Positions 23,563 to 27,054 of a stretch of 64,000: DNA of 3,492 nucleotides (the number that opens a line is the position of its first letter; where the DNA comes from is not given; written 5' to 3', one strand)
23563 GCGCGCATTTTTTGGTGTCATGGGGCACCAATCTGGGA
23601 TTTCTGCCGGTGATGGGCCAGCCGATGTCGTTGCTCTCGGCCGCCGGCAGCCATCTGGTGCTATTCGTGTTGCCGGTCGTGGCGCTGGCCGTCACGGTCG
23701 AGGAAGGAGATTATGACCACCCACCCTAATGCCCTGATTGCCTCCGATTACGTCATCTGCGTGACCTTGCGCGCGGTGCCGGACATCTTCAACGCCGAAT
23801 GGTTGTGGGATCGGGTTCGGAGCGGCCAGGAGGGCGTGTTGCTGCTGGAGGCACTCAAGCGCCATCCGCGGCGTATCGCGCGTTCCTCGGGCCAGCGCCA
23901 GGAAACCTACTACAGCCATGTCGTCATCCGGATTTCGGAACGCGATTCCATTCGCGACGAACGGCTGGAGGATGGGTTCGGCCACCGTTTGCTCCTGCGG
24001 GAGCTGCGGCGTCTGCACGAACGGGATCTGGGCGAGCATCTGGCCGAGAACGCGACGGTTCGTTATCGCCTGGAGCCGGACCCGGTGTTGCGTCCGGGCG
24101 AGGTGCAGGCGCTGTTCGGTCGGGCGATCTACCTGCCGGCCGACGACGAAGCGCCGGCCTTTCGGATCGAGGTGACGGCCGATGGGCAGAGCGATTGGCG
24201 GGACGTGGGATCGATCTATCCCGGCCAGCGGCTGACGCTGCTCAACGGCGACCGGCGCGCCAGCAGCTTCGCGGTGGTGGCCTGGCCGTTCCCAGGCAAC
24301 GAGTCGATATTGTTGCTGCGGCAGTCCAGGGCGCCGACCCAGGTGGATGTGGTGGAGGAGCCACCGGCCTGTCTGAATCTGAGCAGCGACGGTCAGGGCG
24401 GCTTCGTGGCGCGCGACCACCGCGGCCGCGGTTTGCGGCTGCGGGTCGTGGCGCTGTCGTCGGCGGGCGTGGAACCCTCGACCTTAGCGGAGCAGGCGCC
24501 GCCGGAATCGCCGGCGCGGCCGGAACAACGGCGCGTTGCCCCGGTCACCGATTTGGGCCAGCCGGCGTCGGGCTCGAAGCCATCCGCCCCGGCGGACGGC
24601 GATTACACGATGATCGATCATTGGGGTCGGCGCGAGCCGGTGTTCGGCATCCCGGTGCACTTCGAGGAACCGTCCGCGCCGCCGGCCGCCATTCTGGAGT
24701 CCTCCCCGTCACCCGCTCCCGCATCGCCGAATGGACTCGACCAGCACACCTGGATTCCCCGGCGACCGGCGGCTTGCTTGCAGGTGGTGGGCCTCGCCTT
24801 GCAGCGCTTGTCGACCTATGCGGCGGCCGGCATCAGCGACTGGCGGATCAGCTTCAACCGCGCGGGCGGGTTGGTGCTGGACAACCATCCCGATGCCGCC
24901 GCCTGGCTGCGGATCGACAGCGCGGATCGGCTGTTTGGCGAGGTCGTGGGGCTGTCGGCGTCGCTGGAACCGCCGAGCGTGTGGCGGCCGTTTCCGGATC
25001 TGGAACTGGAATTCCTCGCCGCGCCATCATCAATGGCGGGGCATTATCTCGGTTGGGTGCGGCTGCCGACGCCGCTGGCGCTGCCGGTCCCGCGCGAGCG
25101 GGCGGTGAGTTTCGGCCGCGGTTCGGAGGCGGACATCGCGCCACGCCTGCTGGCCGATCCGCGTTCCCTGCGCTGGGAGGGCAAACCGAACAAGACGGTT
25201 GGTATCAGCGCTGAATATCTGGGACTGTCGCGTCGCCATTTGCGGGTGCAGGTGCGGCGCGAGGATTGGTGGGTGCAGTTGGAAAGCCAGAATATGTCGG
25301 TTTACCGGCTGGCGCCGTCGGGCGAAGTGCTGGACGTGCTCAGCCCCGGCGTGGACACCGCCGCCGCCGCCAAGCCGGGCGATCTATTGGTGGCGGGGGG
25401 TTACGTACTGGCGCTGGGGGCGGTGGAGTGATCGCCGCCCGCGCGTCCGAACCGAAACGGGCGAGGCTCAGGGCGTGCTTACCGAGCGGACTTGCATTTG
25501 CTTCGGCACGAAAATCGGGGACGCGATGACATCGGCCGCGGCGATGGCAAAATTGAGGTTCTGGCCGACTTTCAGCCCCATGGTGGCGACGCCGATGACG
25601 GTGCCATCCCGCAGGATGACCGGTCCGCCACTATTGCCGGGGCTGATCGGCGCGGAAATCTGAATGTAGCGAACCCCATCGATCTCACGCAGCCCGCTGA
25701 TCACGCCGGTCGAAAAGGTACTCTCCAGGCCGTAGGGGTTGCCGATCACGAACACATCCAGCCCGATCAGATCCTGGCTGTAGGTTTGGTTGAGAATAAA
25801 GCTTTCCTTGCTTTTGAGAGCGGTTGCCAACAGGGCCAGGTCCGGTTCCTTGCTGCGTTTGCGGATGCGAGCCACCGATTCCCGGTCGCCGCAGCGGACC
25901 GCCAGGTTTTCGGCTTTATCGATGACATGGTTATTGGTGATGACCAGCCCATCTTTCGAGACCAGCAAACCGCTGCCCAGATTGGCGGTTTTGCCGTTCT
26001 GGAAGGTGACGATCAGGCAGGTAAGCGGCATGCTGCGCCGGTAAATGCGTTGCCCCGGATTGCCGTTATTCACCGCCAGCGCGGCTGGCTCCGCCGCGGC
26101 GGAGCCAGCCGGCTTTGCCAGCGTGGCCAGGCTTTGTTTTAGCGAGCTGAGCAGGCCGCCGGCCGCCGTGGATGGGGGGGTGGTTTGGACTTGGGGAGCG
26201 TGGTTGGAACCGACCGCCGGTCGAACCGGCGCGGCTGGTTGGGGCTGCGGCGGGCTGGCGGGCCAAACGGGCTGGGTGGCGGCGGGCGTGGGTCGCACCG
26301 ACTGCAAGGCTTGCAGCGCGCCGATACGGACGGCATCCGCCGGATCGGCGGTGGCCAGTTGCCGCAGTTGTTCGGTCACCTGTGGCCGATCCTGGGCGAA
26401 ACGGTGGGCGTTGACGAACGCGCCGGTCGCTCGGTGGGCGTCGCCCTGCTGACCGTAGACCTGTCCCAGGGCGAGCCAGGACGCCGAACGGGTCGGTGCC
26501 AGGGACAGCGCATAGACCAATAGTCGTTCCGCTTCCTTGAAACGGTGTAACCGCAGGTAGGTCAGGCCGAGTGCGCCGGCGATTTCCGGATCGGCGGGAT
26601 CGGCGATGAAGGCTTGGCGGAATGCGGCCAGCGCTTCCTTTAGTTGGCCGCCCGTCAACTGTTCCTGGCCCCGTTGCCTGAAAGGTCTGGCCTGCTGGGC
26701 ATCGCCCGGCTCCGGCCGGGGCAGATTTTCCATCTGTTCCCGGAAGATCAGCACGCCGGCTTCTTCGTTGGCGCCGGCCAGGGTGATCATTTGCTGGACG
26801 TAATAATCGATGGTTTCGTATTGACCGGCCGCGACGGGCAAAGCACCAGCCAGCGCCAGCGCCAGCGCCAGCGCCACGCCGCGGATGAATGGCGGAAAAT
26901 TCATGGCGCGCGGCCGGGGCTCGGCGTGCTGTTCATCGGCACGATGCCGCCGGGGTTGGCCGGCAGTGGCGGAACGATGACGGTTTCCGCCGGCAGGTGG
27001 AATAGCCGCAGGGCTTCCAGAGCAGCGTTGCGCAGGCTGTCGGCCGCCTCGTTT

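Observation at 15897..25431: Divergent Hanks-kinase / PBP-like / SEDS-like / FHA gene cluster in a gammaproteobacterial background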

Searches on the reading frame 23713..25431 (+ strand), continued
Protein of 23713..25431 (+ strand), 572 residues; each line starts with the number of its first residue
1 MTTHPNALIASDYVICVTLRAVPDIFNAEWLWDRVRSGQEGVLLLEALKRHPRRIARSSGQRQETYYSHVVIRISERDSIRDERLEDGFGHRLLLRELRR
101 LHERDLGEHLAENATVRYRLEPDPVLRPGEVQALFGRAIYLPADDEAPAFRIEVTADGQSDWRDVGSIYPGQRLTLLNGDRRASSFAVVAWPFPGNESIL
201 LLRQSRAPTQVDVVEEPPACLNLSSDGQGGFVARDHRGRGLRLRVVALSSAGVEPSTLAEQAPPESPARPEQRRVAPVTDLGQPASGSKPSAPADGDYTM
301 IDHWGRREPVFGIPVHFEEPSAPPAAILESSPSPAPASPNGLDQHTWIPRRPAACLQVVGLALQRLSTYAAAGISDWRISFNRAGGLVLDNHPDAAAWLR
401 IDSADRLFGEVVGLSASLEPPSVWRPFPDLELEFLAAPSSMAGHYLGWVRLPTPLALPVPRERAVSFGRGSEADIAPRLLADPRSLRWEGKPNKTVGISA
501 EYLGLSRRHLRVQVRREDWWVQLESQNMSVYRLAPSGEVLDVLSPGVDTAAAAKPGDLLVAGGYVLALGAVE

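Call 78: search_protein_representatives(alignment_id=A2)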
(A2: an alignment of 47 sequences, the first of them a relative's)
Query: 47 sequences, 585 profile positions. Proteins with E-value up to 0.001 (for the whole library): 230; up to 1e-10: 159; up to 1e-30: 65. The best 150 are listed.
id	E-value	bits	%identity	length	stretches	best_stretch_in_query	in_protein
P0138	3.7e-266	900.9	-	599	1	1-584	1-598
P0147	7.8e-203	691.8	-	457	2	351-584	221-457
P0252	7.3e-145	500.3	-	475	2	11-250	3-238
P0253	3.4e-141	488.2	-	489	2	8-252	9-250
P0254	1.5e-134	466.3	-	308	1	343-584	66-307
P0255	2.9e-121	422.4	-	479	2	12-227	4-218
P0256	7.2e-117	407.9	-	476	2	11-245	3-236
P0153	2.2e-102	360.1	-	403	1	1-368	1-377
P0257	9.9e-89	315.0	-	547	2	10-249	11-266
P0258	5.0e-84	299.5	-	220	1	1-189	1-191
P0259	4.6e-76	273.1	-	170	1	1-168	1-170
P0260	1.9e-68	248.0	-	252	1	93-256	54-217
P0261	2.0e-62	228.1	-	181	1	1-140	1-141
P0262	2.3e-60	221.3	-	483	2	12-258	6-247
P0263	4.0e-59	217.2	-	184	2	402-485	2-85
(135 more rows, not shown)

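Call 80: search_protein_families(library=pfam, alignment_id=A5, max_evalue=0.01)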
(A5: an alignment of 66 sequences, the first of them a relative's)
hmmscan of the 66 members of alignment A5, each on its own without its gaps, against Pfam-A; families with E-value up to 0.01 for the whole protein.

A. member 1, P0042 (572 aa): 0 families

B. families by the number of members that match (of 66 scanned): 2 families
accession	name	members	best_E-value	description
PF10636.14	hemP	1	0.0018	Hemin uptake protein hemP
PF13410.11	GST_C_2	1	0.0031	Glutathione S-transferase, C-terminal domain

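Call 84: find_related_loci(query=A7, collection=metagenome_contigs, flank=10000)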
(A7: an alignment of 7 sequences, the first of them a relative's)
Query A7 (721 aa) in metagenome_contigs; peptide patterns used: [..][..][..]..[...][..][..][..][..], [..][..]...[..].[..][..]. (x = any residue, [..] = any of these).
152 stretches matched a pattern; 37 encode a relative of the query (tblastn E <= 1e-3); 37 distinct loci.
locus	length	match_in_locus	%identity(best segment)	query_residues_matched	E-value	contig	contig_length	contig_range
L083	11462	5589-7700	45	1-721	0e+0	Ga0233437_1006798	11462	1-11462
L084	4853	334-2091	29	22-622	1e-66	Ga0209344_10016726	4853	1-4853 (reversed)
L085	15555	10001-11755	29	22-619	1e-65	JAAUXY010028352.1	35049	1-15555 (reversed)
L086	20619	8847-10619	29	22-633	6e-64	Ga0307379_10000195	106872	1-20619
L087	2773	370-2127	28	22-622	1e-64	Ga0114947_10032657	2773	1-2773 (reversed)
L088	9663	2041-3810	28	22-633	2e-63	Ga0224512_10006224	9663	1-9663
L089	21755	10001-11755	28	22-629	3e-62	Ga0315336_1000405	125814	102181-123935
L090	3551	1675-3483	27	2-622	2e-62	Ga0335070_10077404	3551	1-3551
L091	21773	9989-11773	28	22-633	1e-61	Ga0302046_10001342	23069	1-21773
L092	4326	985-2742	28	22-622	4e-60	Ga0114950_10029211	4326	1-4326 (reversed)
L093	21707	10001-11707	28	20-622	9e-58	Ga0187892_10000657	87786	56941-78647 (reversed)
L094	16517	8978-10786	28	6-618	3e-52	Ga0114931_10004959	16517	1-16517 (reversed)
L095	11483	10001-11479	29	22-539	4e-51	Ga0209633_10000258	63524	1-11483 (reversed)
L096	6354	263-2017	26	20-619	1e-48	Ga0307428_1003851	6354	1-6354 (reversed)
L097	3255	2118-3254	30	24-424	1e-45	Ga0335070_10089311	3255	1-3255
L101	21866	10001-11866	33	7-619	7e-43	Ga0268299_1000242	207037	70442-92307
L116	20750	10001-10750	29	12-266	1e-26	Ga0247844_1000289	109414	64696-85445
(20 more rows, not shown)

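Call 87: search_protein_families(library=pfam, proteins=[L101:5514-7625:+, L101:7665-9323:-, L101:9336-9914:-, L101:18423-20060:-, L089:9096-9677:+, L089:6121-8544:-, L089:17181-18536:-, L116:12424-15315:+, L116:16820-17410:+, L116:17397-18140:+], max_evalue=0.001)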
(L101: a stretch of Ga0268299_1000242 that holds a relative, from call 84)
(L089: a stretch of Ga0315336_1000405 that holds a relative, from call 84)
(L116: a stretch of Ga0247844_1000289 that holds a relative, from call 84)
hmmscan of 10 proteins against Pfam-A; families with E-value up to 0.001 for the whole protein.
L101:5514-7625:+ (703 aa): 2 families
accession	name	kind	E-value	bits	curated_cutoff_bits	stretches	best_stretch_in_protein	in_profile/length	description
PF06808.19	DctM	-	7.4e-78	262.6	23.8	2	118-374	2-250/413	Tripartite ATP-independent periplasmic transporter, DctM component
PF11874.13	DUF3394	-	1.7e-07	31.5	28.2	1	623-673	2-52/181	Domain of unknown function (DUF3394)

L101:7665-9323:- (552 aa): 0 families

L101:9336-9914:- (192 aa): 0 families

L101:18423-20060:- (545 aa): 0 families

L089:9096-9677:+ (193 aa): 2 families
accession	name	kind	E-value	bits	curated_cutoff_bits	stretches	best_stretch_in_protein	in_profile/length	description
PF05951.18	Peptidase_M15_2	-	6.2e-50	169.3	27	1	45-191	5-153/153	Bacterial protein of unknown function (DUF882)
PF08291.16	Peptidase_M15_3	-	7.5e-13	49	23.2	1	106-184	35-108/108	Peptidase M15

L089:6121-8544:- (807 aa): 4 families
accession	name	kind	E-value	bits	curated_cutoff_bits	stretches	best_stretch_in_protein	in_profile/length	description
PF03176.21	MMPL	-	4.2e-43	148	20.5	2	149-413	40-305/333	MMPL family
PF00873.25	ACR_tran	-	1.5e-11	43.3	28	2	251-376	857-983/1021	AcrB/AcrD/AcrF family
PF12349.14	Sterol-sensing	-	4.1e-09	36.9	22.3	1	284-409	10-135/153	Sterol-sensing domain of SREBP cleavage-activation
PF02460.24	Patched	-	2.3e-06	27.9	23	1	283-408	31-155/156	Patched SSD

L089:17181-18536:- (451 aa): 1 family
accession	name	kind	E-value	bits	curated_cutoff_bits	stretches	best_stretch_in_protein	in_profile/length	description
PF03150.19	CCP_MauG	-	1.5e-12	48.9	25.6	1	224-288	7-76/149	Di-haem cytochrome c peroxidase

L116:12424-15315:+ (963 aa): 11 families
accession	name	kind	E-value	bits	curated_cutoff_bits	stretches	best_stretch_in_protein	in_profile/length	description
PF25174.1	Beta-prop_THOC3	-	8.5e-19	68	305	2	152-298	4-148/272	THOC3 beta-propeller domain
PF00656.27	Peptidase_C14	-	1.6e-17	64.4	21.4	1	724-949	4-224/233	Caspase domain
PF00400.38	WD40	-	3.4e-17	62.6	27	0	196-219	15-39/39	WD domain, G-beta repeat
PF23414.1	Beta-prop_EML_2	-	3.2e-13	50.1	90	2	205-303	12-104/266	Echinoderm microtubule-associated protein second beta-propeller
PF25173.1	Beta-prop_WDR3_1st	-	1.1e-08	35.4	154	0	73-256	5-178/184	WDR3 first beta-propeller domain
PF24814.1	WD40_Prp19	-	1.7e-08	34.3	320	1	53-251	89-278/281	Prp19 WD40 domain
PF25175.1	Beta-prop_WDR5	-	7.8e-06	25.8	250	0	53-337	8-277/296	WDR5 beta-propeller domain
PF25168.1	Beta-prop_WDR36-Utp21_2nd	-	1.7e-05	24.7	84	1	52-216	154-305/335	WDR36/Utp21 second beta-propeller domain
PF12894.13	ANAPC4_WD40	-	3e-05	24.6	22.9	0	486-532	39-85/91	Anaphase-promoting complex subunit 4 WD40 domain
PF18975.6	DUF5711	-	6.6e-05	22.7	26.3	0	85-139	124-176/344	Family of unknown function (DUF5711)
PF24817.1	WD40_WDHD1_1st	-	7.6e-05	22.5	109.9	0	59-300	9-243/291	WDHD1 first WD40 domain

L116:16820-17410:+ (196 aa): 0 families

L116:17397-18140:+ (247 aa): 0 families

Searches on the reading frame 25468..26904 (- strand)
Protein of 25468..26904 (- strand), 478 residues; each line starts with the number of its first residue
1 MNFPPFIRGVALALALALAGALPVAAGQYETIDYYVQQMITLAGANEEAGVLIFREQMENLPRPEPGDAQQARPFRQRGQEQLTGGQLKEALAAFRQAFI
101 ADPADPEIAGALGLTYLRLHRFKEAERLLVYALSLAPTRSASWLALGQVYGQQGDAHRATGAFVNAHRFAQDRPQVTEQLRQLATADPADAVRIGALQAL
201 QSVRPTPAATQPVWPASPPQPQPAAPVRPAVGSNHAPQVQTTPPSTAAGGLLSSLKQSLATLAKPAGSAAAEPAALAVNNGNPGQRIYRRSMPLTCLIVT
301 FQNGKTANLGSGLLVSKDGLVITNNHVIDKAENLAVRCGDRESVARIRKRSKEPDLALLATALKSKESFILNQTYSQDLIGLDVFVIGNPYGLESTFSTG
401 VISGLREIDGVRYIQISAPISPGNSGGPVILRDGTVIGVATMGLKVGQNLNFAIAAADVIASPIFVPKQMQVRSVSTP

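Call 3: search_protein_families(library=pfam, proteins=[window:25468-26904:-], max_evalue=0.01)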
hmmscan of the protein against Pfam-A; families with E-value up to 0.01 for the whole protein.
window:25468-26904:- (478 aa): 14 families
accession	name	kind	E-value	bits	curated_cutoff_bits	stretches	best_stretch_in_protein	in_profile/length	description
PF13365.12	Trypsin_2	-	3.8e-25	89.7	27.6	1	310-439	1-144/144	Trypsin-like peptidase domain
PF00089.32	Trypsin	-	6.9e-10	39.6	20.6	1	298-454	15-211/220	Trypsin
PF07719.23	TPR_2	-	3.7e-09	36.4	27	1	110-138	5-33/34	Tetratricopeptide repeat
PF14559.12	TPR_19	-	2.5e-07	31.4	25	1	86-129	5-48/68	Tetratricopeptide repeat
PF13431.12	TPR_17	-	1.5e-06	28.5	24.4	0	132-159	5-32/34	Tetratricopeptide repeat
PF00515.34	TPR_1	-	2.1e-06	27.7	27.8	0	112-138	7-33/34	Tetratricopeptide repeat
PF23914.1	TPR_CcmH_CycH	-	5.8e-06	26.7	42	1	133-201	43-111/158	Cytochrome c-type biogenesis protein H TPR domain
PF13414.12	TPR_11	-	1.1e-05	25.4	26.8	1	85-119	7-41/42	TPR repeat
PF13432.12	TPR_16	-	1.2e-05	26.1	32.7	1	78-136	3-61/65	Tetratricopeptide repeat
PF13424.12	TPR_12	-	1.2e-05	25.8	30.1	1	109-171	6-69/77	Tetratricopeptide repeat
PF13181.12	TPR_8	-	7.2e-05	23.1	25.7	0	142-159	3-20/34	Tetratricopeptide repeat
PF13428.12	TPR_14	-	0.00069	20.5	23.5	0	76-113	5-42/44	Tetratricopeptide repeat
PF10459.15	Peptidase_S46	-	0.00081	18.6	22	0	309-328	48-67/698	Peptidase S46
PF13371.12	TPR_9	-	0.0074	16.7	35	0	114-177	3-66/73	Tetratricopeptide repeat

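Call 9: search_protein_families(library=ncbifam, proteins=[window:25468-26904:-], max_evalue=0.1)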
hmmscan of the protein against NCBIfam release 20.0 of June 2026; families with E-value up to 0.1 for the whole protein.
window:25468-26904:- (478 aa): 25 families
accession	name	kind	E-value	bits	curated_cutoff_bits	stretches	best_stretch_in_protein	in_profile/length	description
TIGR02037.1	degP_htrA_DO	subfamily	4.2e-31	108.3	416.2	1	302-454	54-215/434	Do family serine endopeptidase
NF041521.1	HhoA_HhoB_HtrA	equivalog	8.2e-24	84.5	450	1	305-456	54-213/335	HhoA/HhoB/HtrA family serine endopeptidase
TIGR02038.1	protease_degS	equivalog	3.6e-22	79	422.95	1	301-453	71-233/351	outer membrane-stress sensor serine endopeptidase DegS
NF040960.1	MamE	equivalog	3.3e-20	72.2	800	1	205-441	27-265/659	magnetosome formation protease MamE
NF047968.1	SerProtHtrA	equivalog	1.5e-19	70.6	470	1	301-456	80-246/357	serine protease HtrA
NF008147.1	PRK10898.1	equivalog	1.4e-16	60.6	408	1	304-446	74-221/352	outer membrane-stress sensor serine endopeptidase DegS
NF007526.1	PRK10139.1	equivalog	2.6e-16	59.4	756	1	308-447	91-237/456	serine endoprotease DegQ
NF008189.1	PRK10942.1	equivalog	8e-16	57.5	720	1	305-445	110-257/477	serine endoprotease DegP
NF033740.0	MarP_fam_protase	equivalog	2.5e-12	46.5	250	1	302-459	205-370/390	MarP family serine protease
NF050055.1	SerProtHtrAMycob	equivalog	3.6e-12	46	800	1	302-458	221-398/502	serine protease HtrA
NF040961.1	MamO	equivalog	1.1e-10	40.5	800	1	283-461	73-261/648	magnetosome protein MamO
TIGR00540.1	TPR_hemY_coli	hypoth_equivalog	3.9e-08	32.5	142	1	83-161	303-380/385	heme biosynthesis-associated TPR protein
TIGR02917.1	PEP_TPR_lipo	equivalog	1.4e-07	29.9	312.2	1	82-176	339-433/899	XrtA/PEP-CTERM system TPR-repeat protein PrsT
NF008520.0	PRK11447.1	equivalog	2.6e-07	28.8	858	1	76-139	273-336/1157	cellulose synthase complex outer membrane protein BcsC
TIGR02521.1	type_IV_pilW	equivalog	3.1e-07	30.2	154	1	111-176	36-101/234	type IV pilus biogenesis/stability protein PilW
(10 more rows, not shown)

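Call 13: search_protein_families(library=padloc, proteins=[window:25468-26904:-], max_evalue=0.01)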
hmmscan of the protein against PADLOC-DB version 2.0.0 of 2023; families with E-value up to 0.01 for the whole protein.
window:25468-26904:- (478 aa): 4 families
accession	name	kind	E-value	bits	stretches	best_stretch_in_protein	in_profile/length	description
PDLC02960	RT-Protease_XI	-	3.3e-18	64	1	295-460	337-501/506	single gene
PDLC02959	RT-Protease_XI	-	4.3e-18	63.5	1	296-460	340-505/510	single gene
PDLC04593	PDC-M35A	-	2.1e-05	22.4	1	296-345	9-59/216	-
PDLC05022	PDC-S45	-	0.0033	14.4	0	295-343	24-79/293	-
